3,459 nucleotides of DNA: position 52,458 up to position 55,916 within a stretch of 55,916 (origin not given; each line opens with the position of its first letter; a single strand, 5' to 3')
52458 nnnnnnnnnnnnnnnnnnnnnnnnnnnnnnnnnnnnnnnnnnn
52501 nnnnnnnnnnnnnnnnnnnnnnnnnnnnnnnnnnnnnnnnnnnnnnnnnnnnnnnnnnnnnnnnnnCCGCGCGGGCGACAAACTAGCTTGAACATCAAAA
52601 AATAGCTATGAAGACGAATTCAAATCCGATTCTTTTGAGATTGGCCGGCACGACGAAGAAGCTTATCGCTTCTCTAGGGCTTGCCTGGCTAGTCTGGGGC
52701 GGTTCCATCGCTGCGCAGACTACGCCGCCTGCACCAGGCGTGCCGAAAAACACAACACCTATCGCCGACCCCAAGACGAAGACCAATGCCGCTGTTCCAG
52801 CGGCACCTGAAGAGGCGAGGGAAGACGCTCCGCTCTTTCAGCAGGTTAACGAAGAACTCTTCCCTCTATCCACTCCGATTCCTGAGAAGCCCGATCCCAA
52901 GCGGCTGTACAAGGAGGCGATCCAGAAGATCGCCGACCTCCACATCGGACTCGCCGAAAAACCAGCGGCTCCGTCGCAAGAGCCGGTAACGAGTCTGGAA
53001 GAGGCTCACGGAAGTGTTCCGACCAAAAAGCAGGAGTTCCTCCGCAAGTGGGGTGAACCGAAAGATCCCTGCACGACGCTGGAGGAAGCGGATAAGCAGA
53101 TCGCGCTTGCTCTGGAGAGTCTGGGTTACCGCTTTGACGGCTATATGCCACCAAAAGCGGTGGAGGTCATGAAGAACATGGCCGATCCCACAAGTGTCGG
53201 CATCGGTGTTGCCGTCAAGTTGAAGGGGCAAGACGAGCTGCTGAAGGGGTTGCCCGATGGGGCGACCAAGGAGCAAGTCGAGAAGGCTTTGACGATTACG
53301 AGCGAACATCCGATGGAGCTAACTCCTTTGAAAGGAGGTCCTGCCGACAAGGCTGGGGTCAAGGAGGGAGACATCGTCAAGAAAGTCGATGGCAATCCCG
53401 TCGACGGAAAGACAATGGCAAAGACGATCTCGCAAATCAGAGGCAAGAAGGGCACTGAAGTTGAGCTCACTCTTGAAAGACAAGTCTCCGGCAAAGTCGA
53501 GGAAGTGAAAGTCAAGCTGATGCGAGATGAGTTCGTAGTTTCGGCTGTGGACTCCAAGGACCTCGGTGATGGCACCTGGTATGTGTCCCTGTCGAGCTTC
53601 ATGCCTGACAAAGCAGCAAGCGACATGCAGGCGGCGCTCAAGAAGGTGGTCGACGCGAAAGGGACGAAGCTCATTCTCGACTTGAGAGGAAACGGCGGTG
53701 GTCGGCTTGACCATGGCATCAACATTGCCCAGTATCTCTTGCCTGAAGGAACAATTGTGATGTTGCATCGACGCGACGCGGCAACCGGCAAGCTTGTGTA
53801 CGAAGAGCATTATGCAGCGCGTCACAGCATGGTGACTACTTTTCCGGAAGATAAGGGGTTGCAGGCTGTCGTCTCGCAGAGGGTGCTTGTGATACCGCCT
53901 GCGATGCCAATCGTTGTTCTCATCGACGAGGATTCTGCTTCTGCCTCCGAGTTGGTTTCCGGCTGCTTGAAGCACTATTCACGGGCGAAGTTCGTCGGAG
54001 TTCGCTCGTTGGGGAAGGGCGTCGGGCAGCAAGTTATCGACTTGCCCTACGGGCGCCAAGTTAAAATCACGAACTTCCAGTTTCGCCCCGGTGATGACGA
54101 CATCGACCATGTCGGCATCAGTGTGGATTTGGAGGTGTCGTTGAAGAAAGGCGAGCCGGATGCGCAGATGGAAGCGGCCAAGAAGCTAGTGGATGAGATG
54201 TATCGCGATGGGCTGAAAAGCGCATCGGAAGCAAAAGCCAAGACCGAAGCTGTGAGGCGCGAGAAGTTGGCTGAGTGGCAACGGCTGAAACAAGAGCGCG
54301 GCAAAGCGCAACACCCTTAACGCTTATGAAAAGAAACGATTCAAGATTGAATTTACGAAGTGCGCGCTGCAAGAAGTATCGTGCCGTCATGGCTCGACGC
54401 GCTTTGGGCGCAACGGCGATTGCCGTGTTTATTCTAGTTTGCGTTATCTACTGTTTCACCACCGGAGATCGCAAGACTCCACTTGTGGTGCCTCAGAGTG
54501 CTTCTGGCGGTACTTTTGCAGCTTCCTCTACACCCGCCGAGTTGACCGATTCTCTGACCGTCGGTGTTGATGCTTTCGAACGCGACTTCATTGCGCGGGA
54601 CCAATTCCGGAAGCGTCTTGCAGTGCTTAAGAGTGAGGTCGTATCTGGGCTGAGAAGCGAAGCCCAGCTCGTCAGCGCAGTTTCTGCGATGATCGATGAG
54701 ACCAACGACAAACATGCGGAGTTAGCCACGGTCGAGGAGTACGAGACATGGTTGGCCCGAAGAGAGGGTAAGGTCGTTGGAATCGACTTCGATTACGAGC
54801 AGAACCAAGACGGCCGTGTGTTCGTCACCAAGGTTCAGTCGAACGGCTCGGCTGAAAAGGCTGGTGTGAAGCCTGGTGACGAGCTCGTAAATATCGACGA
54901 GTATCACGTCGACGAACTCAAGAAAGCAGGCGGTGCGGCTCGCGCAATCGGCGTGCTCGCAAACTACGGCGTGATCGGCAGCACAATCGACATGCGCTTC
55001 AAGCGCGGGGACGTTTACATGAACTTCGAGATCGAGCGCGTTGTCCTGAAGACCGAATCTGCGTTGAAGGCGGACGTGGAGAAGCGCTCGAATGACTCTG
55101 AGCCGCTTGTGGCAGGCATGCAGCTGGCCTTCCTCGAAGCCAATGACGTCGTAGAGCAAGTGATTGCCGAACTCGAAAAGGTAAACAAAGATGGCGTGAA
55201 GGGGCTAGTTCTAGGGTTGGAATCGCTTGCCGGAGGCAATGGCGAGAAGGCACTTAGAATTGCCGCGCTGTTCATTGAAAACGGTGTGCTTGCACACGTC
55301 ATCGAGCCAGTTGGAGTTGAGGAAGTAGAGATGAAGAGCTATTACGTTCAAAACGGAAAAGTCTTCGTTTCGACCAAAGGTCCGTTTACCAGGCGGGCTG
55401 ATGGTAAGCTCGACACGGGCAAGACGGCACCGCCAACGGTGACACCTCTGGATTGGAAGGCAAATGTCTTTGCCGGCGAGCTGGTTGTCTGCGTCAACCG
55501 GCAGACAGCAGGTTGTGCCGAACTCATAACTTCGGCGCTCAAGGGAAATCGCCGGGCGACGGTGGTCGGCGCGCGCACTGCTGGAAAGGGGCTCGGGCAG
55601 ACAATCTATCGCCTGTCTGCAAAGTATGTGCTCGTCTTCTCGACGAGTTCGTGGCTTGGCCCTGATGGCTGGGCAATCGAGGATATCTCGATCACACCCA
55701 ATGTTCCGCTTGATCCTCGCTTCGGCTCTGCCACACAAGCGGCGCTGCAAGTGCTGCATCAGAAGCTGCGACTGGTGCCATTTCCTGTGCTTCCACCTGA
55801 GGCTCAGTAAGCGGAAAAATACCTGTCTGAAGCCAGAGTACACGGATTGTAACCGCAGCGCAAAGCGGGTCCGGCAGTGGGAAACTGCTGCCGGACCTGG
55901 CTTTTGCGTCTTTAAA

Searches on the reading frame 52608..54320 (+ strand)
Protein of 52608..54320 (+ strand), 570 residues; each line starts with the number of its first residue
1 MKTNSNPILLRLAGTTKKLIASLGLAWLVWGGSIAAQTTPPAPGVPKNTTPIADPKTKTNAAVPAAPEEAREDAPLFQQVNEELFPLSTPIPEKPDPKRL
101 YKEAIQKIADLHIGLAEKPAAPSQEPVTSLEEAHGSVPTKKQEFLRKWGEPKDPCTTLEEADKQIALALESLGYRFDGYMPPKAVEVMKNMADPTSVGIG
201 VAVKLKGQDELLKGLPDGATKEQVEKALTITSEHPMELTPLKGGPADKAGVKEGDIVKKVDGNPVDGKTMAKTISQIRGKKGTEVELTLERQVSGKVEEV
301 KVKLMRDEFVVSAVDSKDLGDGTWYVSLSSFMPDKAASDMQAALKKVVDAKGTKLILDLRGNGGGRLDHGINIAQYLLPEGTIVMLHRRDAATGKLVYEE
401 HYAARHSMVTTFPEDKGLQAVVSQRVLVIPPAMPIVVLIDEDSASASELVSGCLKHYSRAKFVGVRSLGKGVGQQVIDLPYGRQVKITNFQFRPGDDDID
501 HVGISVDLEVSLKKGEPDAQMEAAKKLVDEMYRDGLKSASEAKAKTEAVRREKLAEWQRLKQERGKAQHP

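Call 70: search_protein_families(library=pfam, proteins=[window:52608-54320:+], max_evalue=0.001)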
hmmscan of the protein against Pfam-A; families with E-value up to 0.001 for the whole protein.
window:52608-54320:+ (570 aa): 5 families
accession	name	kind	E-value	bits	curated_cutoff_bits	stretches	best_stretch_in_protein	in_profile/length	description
PF03572.23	Peptidase_S41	-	2.2e-33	115.6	24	1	325-510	4-165/165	Peptidase family S41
PF17820.7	PDZ_6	-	1.7e-09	37.7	27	1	242-291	7-54/54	PDZ domain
PF13180.12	PDZ_2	-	3.2e-08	34.2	27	1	242-304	21-80/80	PDZ domain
PF00595.29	PDZ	-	2.3e-05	25.1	23.2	1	241-289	33-80/81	PDZ domain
PF14685.13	PDZ_Tricorn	-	4.6e-05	23.8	25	1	242-301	29-87/88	Tricorn protease PDZ domain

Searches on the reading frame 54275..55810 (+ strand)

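Call 70: search_protein_families(library=pfam, proteins=[window:54275-55810:+], max_evalue=0.001)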
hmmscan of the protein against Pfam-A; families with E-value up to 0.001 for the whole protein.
window:54275-55810:+ (511 aa): 4 families
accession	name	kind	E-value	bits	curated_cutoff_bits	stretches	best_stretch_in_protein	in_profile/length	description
PF03572.23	Peptidase_S41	-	8.4e-24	84.4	24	1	289-478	14-164/165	Peptidase family S41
PF13180.12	PDZ_2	-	7e-07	29.9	27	1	169-253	4-78/80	PDZ domain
PF00595.29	PDZ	-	5.9e-06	27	23.2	1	164-215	8-60/81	PDZ domain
PF17820.7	PDZ_6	-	1.5e-05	25.1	27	1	183-212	1-30/54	PDZ domain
